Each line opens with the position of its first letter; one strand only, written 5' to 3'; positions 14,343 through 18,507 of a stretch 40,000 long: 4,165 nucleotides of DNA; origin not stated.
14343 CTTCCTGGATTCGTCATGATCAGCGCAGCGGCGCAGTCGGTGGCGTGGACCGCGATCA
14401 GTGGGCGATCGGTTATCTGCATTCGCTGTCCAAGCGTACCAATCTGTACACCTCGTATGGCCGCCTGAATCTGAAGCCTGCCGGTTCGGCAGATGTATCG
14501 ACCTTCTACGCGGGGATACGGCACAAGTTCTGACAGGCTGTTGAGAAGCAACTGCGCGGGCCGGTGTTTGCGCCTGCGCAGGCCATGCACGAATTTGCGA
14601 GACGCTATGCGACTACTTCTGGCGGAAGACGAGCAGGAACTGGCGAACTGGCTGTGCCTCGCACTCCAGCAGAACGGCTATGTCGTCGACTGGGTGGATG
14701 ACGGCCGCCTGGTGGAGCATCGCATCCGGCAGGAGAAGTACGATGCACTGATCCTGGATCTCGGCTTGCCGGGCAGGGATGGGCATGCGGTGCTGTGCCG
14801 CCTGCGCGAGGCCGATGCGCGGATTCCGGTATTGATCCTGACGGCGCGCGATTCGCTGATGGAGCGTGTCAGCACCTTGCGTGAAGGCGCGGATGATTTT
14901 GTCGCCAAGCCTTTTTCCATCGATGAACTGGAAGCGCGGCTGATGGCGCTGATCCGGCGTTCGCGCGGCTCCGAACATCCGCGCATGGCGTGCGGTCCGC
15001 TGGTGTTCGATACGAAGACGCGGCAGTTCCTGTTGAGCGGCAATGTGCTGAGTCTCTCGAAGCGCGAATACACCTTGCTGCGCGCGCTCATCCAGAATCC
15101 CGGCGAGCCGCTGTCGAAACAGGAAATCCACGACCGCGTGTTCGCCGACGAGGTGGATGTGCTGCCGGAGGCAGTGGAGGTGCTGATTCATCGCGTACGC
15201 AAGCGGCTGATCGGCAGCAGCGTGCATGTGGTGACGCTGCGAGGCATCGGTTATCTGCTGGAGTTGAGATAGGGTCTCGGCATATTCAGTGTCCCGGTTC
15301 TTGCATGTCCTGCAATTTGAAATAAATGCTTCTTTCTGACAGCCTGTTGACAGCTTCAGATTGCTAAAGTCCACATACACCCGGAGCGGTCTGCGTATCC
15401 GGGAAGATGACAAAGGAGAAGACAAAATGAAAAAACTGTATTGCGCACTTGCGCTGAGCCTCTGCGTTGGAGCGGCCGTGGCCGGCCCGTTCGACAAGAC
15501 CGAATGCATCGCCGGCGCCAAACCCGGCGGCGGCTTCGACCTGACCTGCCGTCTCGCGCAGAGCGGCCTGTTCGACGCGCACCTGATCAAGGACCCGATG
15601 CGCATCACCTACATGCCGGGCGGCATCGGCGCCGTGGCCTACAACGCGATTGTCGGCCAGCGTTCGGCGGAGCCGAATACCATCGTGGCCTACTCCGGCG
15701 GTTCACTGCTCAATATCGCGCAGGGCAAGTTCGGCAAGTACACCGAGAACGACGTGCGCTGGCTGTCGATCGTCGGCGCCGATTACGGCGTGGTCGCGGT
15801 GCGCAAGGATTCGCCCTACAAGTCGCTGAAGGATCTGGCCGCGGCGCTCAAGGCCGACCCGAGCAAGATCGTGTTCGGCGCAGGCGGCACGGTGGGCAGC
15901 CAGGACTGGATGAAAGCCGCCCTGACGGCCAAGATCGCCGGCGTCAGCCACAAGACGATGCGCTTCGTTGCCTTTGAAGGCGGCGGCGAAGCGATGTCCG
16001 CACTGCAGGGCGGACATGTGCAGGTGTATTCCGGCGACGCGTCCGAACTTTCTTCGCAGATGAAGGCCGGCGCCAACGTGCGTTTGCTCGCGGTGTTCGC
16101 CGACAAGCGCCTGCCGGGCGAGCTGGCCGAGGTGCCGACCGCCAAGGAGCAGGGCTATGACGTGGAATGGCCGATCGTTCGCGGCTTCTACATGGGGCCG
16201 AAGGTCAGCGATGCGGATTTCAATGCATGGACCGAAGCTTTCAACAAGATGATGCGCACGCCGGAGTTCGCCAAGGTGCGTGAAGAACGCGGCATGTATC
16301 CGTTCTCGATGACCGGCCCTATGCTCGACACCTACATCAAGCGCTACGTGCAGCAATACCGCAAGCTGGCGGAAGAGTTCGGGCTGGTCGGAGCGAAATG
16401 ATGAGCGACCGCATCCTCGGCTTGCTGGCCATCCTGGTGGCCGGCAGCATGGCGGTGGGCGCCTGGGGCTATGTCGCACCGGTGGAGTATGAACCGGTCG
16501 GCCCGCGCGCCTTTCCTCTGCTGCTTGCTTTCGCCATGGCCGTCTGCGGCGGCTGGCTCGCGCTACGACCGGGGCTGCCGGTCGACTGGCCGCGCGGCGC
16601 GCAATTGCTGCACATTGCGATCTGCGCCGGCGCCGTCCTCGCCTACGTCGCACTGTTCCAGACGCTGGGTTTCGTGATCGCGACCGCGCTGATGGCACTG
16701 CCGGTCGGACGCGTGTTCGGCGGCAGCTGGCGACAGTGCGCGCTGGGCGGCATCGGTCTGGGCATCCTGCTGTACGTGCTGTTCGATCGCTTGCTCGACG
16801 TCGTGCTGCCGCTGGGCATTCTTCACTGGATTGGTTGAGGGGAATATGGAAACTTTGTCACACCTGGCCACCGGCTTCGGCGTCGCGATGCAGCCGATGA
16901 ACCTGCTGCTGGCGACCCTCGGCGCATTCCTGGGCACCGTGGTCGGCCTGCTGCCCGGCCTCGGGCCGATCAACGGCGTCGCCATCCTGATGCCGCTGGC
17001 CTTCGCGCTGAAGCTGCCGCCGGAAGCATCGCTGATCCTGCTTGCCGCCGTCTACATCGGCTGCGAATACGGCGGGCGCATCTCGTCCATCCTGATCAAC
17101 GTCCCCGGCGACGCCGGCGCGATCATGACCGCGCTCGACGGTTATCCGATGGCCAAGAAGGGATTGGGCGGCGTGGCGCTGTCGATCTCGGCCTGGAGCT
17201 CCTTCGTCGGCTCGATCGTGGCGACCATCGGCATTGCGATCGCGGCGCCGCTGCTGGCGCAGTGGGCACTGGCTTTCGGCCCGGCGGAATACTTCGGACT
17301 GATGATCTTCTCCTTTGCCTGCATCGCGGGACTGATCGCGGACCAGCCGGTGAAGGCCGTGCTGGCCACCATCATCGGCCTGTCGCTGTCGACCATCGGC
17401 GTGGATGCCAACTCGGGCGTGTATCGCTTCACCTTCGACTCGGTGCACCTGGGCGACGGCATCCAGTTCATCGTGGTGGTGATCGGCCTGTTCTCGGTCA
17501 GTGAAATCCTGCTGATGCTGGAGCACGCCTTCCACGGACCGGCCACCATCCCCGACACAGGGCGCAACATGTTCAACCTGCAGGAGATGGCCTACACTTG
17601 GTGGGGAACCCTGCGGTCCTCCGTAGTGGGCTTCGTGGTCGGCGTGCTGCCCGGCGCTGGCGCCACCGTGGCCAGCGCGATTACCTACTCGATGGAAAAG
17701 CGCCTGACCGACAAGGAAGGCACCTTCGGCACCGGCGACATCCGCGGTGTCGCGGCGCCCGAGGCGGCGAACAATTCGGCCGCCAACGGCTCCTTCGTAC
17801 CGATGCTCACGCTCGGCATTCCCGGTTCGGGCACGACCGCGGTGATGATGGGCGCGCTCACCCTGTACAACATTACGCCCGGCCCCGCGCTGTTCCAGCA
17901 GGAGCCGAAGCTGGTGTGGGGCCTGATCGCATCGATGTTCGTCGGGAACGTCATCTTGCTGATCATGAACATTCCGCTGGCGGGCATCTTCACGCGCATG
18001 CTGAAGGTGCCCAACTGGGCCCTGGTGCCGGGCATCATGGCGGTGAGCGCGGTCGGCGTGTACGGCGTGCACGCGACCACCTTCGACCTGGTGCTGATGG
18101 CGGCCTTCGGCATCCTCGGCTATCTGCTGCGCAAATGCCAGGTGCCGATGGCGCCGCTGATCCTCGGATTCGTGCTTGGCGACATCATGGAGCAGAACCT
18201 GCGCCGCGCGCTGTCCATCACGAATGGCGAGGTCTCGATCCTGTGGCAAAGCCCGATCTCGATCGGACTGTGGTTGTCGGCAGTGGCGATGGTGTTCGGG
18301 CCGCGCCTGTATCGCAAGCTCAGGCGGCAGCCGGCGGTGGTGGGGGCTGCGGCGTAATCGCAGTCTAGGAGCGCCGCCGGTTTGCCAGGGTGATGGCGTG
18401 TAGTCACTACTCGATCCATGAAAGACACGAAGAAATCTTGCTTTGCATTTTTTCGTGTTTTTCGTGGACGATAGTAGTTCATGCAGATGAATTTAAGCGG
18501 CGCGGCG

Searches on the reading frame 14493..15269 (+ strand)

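Call 73: search_protein_families(library=pfam, proteins=[window:14493-15269:+], max_evalue=0.001)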
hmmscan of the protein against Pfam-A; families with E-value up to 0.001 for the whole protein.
window:14493-15269:+ (259 aa): 2 families
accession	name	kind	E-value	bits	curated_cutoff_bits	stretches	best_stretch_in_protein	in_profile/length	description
PF00072.30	Response_reg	-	1.7e-24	86.6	30.2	1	42-150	2-110/111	Response regulator receiver domain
PF00486.34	Trans_reg_C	-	1.3e-16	60.9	26.2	1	184-256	2-77/77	Transcriptional regulatory protein, C terminal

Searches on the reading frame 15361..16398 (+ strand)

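Call 73: search_protein_families(library=pfam, proteins=[window:15361-16398:+], max_evalue=0.001)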
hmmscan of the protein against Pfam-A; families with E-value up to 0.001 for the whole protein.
window:15361-16398:+ (346 aa): 1 family
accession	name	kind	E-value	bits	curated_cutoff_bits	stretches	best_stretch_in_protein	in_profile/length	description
PF03401.19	TctC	-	1e-22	81.4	27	1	138-342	76-274/274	Tripartite tricarboxylate transporter family receptor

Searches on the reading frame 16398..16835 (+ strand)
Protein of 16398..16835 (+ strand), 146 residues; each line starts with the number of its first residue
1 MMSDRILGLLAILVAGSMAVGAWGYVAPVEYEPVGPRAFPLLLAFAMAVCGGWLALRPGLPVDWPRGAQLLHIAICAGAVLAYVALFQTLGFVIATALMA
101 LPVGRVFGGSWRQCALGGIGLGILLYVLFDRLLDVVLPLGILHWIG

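Call 73: search_protein_families(library=pfam, proteins=[window:16398-16835:+], max_evalue=0.001)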
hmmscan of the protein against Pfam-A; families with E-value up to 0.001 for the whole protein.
window:16398-16835:+ (146 aa): 1 family
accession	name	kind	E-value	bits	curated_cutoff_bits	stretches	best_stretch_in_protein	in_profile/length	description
PF07331.16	TctB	-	2.5e-21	76.7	29.1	1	6-138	2-137/137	Tripartite tricarboxylate transporter TctB family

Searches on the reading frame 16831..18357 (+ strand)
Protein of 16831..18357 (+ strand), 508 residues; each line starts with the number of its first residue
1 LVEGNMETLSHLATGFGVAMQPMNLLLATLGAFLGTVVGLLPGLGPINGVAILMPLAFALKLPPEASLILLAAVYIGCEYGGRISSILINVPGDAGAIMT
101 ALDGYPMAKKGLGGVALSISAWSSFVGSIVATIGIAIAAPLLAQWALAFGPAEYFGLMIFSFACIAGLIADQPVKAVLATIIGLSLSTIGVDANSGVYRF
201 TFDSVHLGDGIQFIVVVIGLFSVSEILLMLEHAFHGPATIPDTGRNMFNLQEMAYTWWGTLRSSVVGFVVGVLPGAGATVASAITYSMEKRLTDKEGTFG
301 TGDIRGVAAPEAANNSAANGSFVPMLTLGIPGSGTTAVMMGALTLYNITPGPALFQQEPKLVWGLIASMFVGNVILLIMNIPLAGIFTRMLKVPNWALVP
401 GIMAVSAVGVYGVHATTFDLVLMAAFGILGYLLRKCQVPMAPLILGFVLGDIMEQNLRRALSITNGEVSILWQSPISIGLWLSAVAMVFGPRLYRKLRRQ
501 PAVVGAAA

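Call 44: find_encoding_contigs(protein=window:16831-18357:+, flank=10000, max_places=5)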
Protein window:16831-18357:+ (508 aa): no gene with exactly this product is on record in the collection.

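Call 73: search_protein_families(library=pfam, proteins=[window:16831-18354:+], max_evalue=0.001)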
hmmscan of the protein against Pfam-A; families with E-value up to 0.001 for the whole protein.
window:16831-18354:+ (508 aa): 1 family
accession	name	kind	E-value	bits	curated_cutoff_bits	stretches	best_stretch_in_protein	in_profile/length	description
PF01970.21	TctA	-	2.3e-151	504.7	28.9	1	25-445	1-423/423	Tripartite tricarboxylate transporter TctA family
